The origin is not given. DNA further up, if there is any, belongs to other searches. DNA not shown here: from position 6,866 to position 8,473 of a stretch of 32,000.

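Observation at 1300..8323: Low-GC cargo island in the ICE backbone: TA pair, giant NACHT/STAND protein and degenerate-HNH protein as a candidate uncharacterised defence locus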

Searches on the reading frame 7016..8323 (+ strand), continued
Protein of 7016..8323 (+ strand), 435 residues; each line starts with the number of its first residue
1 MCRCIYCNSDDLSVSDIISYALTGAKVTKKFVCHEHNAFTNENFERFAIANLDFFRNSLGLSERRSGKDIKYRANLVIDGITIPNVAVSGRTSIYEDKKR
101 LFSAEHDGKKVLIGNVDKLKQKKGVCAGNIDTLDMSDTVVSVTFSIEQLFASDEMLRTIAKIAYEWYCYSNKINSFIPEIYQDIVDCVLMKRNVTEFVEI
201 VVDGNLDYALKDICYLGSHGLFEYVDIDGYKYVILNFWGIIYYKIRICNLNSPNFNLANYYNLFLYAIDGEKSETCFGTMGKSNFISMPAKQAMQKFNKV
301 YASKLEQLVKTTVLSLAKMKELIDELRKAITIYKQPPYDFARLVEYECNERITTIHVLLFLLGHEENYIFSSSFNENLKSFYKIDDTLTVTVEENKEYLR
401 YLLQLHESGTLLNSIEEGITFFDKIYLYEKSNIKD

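Call 39: search_protein_families(library=pfam, alignment_id=A2, max_evalue=0.00001)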
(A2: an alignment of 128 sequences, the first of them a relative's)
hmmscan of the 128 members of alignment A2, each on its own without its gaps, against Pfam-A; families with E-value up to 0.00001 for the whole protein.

A. member 1, L001:7569-8915:+ (449 aa): 1 family
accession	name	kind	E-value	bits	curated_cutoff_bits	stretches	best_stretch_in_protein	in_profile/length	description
PF03432.20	Relaxase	-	5.1e-36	124.3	24.6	1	19-147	1-132/132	MobA/VirD2-like, nuclease domain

B. families by the number of members that match (of 128 scanned): 151 families (the first 25 are shown)
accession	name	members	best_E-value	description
PF03432.20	Relaxase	5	3.1e-38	MobA/VirD2-like, nuclease domain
PF13154.11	DUF3991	5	3e-19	Protein of unknown function (DUF3991)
PF00589.27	Phage_integrase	4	9.9e-30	Phage integrase family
PF13289.12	SIR2_2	3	6.5e-21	SIR2-like domain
PF13155.12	Toprim_2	3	1.2e-14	Toprim-like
PF06114.19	Peptidase_M78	3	2.1e-14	IrrE N-terminal-like domain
PF13306.12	LRR_5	2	2.3e-165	BspA type Leucine rich repeat region (6 copies)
PF06250.17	YhcG_C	2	5.1e-60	YhcG PDDEXK nuclease domain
PF18885.6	DUF5648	2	1.7e-51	Domain of unknown function (DUF5648)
PF17761.7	DUF1016_N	2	1.1e-48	DUF1016 N-terminal domain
PF00817.25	IMS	2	8.6e-41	impB/mucB/samB family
PF13855.12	LRR_8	2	1.7e-29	Leucine rich repeat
PF00072.30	Response_reg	2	1.4e-28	Response regulator receiver domain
PF11799.13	IMS_C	2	4.6e-25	impB/mucB/samB family C-terminal domain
PF00665.32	rve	2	1.8e-24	Integrase core domain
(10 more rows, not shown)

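Call 40: search_protein_families(library=padloc, proteins=[L042:6521-7474:+, L042:7480-7962:+, L042:7949-9982:+, L046:7122-9563:+, L036:6546-9626:+, L049:6706-9396:+, L034:6388-9009:+, L016:428-3031:+, L056:8371-9606:+, L040:1038-2387:+], max_evalue=0.00001)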
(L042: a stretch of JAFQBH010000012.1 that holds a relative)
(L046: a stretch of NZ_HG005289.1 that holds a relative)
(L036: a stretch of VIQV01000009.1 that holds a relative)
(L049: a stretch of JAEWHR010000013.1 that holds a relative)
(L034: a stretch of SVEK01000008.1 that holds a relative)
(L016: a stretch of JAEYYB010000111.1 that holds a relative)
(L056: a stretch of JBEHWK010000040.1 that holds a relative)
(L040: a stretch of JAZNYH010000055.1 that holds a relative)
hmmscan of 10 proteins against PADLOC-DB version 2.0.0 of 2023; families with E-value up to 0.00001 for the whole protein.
L042:6521-7474:+ (317 aa): 0 families

L042:7480-7962:+ (161 aa): 2 families
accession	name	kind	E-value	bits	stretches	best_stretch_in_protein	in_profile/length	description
PDLC03871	LmuC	-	6.2e-26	89.3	1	16-155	5-152/156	-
PDLC03869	LmuC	-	6.2e-06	24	0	86-153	92-163/168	-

L042:7949-9982:+ (678 aa): 13 families
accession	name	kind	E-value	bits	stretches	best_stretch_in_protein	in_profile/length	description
PDLC03863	LmuB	-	4.5e-102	340.7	1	1-645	2-577/610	-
PDLC03859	LmuB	-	2.3e-33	114.3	1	2-643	3-580/611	-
PDLC03860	LmuB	-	7.5e-28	95.4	1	19-647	19-520/565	-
PDLC03862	LmuB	-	2.2e-26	90.4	2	286-618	236-567/643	-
PDLC00262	LmuB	-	8e-21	72.5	2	414-643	329-552/588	AAA ATPase domain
PDLC03864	LmuB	-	3.8e-20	70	1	287-647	278-633/657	-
PDLC00259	LmuB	-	1.3e-18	65.2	1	414-644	329-553/588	AAA ATPase domain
PDLC03865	LmuB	-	2.6e-18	63.7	1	195-542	270-676/1007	-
PDLC00252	LmuB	-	2.8e-16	57.4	2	143-243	94-202/554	AAA ATPase domain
PDLC00254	LmuB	-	4.7e-10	36.8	1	22-54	22-57/563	AAA ATPase domain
PDLC00249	LmuB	-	9.9e-08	29.1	0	142-342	99-282/565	AAA ATPase domain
PDLC04663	PDC-M46B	-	1e-06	26.1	0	22-104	17-94/483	-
PDLC00261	LmuB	-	3.2e-06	24.3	1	416-644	94-316/355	AAA ATPase domain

L046:7122-9563:+ (814 aa): 4 families
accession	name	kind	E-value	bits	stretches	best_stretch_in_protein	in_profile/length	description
PDLC02208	Ppl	-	2.2e-10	37.4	1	706-804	796-890/894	-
PDLC04680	PDC-M49A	-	3.8e-09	33.7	1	5-145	2-132/674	-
PDLC04146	HEC-02B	-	2.6e-06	24.7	0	262-311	2-50/344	-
PDLC04135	mad3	-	4.1e-06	24.6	0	261-768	1-347/374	mads_3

L036:6546-9626:+ (1027 aa): 0 families

L049:6706-9396:+ (897 aa): 0 families

L034:6388-9009:+ (874 aa): 0 families

L016:428-3031:+ (868 aa): 1 family
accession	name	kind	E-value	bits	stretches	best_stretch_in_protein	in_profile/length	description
PDLC02170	Avs5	-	4e-45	152.1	1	15-643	11-589/771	-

L056:8371-9606:+ (412 aa): 3 families
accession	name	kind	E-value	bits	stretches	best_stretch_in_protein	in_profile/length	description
PDLC04726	PDC-M60C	-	5.7e-93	310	1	1-407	1-402/407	-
PDLC00759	Effector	-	5.1e-19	66.2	1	139-403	228-498/506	PN-superfamily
PDLC04725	PDC-M60B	-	9.1e-08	30.1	1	2-80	5-85/158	-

L040:1038-2387:+ (450 aa): 4 families
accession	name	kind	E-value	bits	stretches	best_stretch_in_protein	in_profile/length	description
PDLC00407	ThsA1|ThsA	-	1.8e-13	48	1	291-410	107-223/478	STALD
PDLC03856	LmuA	-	9.7e-11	39.5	1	170-410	6-228/433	-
PDLC00409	ThsA1|ThsA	-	8.6e-10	36.4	0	291-403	108-213/242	STALD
PDLC04084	SIR2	-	9.3e-07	26.4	0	238-312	130-204/414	-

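Call 41: search_protein_representatives(alignment_id=A1)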
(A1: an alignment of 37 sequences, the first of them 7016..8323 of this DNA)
Query: 37 sequences, 433 profile positions. Proteins with E-value up to 0.001 (for the whole library): 394; up to 1e-10: 262; up to 1e-30: 139. The best 150 are listed.
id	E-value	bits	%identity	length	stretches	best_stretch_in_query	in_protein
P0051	2.4e-174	596.8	-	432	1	1-432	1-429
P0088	2.8e-162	557.0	-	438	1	2-432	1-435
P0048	2.6e-158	543.9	-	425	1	1-426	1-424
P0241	9.0e-155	532.3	-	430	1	2-426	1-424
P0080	5.1e-154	529.8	-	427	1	1-431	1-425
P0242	1.2e-151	521.9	-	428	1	3-426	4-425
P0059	1.8e-142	491.7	-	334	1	1-328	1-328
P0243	1.2e-139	482.5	-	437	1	2-431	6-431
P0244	3.3e-136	471.1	-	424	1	2-425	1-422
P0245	5.0e-135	467.2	-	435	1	2-431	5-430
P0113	7.4e-135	466.7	-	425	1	2-428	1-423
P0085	9.8e-135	466.3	-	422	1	2-425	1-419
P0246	3.1e-134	464.6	-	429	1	2-426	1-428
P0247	1.6e-133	462.3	-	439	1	2-428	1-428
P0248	6.5e-132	457.0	-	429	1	2-430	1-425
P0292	5.4e-49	183.7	-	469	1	3-274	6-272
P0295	6.8e-47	176.8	-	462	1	1-274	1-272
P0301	2.7e-45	171.5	-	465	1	3-250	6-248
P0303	3.0e-45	171.4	-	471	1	2-273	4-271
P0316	3.6e-42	161.2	-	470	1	2-258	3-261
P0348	7.5e-36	140.4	-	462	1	4-249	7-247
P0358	3.1e-34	135.1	-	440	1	2-411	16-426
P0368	2.7e-32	128.7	-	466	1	2-257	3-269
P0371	9.8e-31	123.6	-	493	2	100-410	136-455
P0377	5.9e-29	117.7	-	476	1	3-266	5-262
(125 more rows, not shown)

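Call 43: list_cluster_members(proteins=[P0004, P0074, P0064, P0088, P0101, P0104, P0133, P0168, P0033])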
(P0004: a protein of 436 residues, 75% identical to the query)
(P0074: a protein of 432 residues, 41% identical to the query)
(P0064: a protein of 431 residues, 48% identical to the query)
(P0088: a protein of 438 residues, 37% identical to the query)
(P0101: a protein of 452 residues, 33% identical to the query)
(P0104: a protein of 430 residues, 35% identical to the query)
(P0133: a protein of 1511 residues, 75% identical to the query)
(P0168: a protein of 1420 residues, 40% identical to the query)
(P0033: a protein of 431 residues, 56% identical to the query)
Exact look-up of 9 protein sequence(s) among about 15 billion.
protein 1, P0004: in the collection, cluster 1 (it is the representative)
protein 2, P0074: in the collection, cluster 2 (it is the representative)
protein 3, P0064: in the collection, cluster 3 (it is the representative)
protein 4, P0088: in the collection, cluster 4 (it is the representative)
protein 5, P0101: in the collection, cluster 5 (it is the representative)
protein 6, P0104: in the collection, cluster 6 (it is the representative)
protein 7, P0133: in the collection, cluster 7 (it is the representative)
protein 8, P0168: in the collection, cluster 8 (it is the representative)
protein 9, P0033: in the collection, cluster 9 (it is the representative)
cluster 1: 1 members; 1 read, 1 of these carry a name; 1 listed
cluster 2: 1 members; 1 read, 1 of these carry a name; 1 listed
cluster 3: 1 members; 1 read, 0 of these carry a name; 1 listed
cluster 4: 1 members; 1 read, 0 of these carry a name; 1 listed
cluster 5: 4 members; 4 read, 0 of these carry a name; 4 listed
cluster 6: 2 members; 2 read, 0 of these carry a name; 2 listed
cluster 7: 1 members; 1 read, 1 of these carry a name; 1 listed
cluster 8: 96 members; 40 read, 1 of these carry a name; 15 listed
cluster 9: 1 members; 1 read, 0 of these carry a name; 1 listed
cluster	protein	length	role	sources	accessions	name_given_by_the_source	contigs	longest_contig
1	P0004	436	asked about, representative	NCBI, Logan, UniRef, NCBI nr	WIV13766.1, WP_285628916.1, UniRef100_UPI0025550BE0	hypothetical protein [Proteiniborus sp. MB09-C3] | hypothetical protein n=1 Tax=Proteiniborus sp. MB09-C3 TaxID=3050072 RepID=UPI0025550BE0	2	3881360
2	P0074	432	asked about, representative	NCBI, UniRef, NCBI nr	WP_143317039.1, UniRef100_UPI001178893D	hypothetical protein [Clostridium sp. HBUAS56017] | hypothetical protein n=1 Tax=Clostridium sp. HBUAS56017 TaxID=2571128 RepID=UPI001178893D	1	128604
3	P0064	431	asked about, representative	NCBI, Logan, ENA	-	-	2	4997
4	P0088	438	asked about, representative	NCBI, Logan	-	-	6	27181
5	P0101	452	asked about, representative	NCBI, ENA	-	-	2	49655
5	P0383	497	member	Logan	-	-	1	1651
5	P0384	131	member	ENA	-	-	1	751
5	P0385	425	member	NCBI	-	-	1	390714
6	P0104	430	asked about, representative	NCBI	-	-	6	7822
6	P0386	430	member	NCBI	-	-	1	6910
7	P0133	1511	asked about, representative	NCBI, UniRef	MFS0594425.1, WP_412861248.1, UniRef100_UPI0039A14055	hypothetical protein AB1L05_22895 [Cytobacillus horneckiae] | NACHT domain-containing protein n=1 Tax=Cytobacillus horneckiae TaxID=549687 ...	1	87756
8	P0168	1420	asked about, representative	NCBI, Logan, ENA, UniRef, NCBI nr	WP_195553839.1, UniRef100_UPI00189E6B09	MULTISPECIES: NACHT domain-containing protein [Lachnospiraceae] | NACHT domain-containing protein n=1 Tax=Lachnospiraceae TaxID=186803 RepID=UPI00189E6B09 | hypothetical protein [Mediterraneibacter gnavus]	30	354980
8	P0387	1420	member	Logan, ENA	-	-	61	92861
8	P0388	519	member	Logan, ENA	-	-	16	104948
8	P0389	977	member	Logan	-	-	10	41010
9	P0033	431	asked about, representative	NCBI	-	-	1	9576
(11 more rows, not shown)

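Call 59: search_protein_families(library=pfam, proteins=[P0292, P0295, P0301, P0303, P0316, P0348, P0368, P0377, P0371, P0358], max_evalue=1)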
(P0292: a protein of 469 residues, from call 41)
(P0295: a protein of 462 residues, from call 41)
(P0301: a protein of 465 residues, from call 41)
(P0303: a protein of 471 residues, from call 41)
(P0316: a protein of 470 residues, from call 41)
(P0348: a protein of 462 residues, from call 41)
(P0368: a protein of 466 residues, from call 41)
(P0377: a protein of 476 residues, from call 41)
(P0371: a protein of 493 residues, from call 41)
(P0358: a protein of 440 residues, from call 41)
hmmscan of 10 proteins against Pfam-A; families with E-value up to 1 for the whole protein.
P0292 (469 aa): 1 family
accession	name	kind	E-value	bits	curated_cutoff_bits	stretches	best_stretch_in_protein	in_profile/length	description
PF07556.16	DUF1538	-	0.24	11.1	22.6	1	129-169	91-131/211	Protein of unknown function (DUF1538)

P0295 (462 aa): 1 family
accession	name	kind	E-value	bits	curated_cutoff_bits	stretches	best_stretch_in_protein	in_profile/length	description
PF22762.1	NrS1-pol-like_tail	-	0.046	14.2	27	1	326-379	13-65/100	NrS-1 polymerase-like, tail domain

P0301 (465 aa): 1 family
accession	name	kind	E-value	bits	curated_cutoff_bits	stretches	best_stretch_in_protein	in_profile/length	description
PF14279.12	HNH_5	-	0.22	11.9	27.5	1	7-41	1-40/56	HNH endonuclease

P0303 (471 aa): 2 families
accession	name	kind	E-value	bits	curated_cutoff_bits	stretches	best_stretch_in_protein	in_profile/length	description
PF14279.12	HNH_5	-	0.026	14.9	27.5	1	6-59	1-54/56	HNH endonuclease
PF21552.3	TFC3_eWH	-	0.096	13.3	27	0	249-289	17-57/91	Transcription factor tau 138 kDa subunit, extended winged helix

P0316 (470 aa): 1 family
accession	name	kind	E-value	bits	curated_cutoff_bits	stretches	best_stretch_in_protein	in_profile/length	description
PF11108.13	Phage_glycop_gL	-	0.054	14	25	1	279-338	32-92/102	Viral glycoprotein L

P0348 (462 aa): 1 family
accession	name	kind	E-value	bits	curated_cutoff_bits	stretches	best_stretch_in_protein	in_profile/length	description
PF11789.14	zf-Nse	-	0.12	12.7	27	0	429-461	19-53/57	Zinc-finger of the MIZ type in Nse subunit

P0368 (466 aa): 3 families
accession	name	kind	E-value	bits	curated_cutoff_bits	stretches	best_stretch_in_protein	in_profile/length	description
PF04552.19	Sigma54_DBD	-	0.005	17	22.8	1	386-436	75-125/160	Sigma-54, DNA binding domain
PF07949.17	YbbR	-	0.086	13.6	22.3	1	122-156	32-64/81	YbbR-like protein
PF11531.14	CARM1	-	0.11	13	22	1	2-91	7-99/112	Coactivator-associated arginine methyltransferase 1 N terminal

P0377 (476 aa): 2 families
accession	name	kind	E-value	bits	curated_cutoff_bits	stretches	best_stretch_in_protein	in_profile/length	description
PF09875.14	DUF2102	-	0.037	14.2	25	0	264-300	23-59/103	Uncharacterized protein conserved in archaea (DUF2102)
PF08792.16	A2L_zn_ribbon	-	0.046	13.8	22.9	1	1-21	1-22/33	A2L zinc ribbon domain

P0371 (493 aa): 1 family
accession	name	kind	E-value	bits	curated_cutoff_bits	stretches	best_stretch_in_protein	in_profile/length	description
PF14279.12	HNH_5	-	5.7e-05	23.4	27.5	1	5-56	1-54/56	HNH endonuclease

P0358 (440 aa): 1 family
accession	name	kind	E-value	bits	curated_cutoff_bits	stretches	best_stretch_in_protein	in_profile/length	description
PF14279.12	HNH_5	-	0.18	12.2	27.5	1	18-72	1-55/56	HNH endonuclease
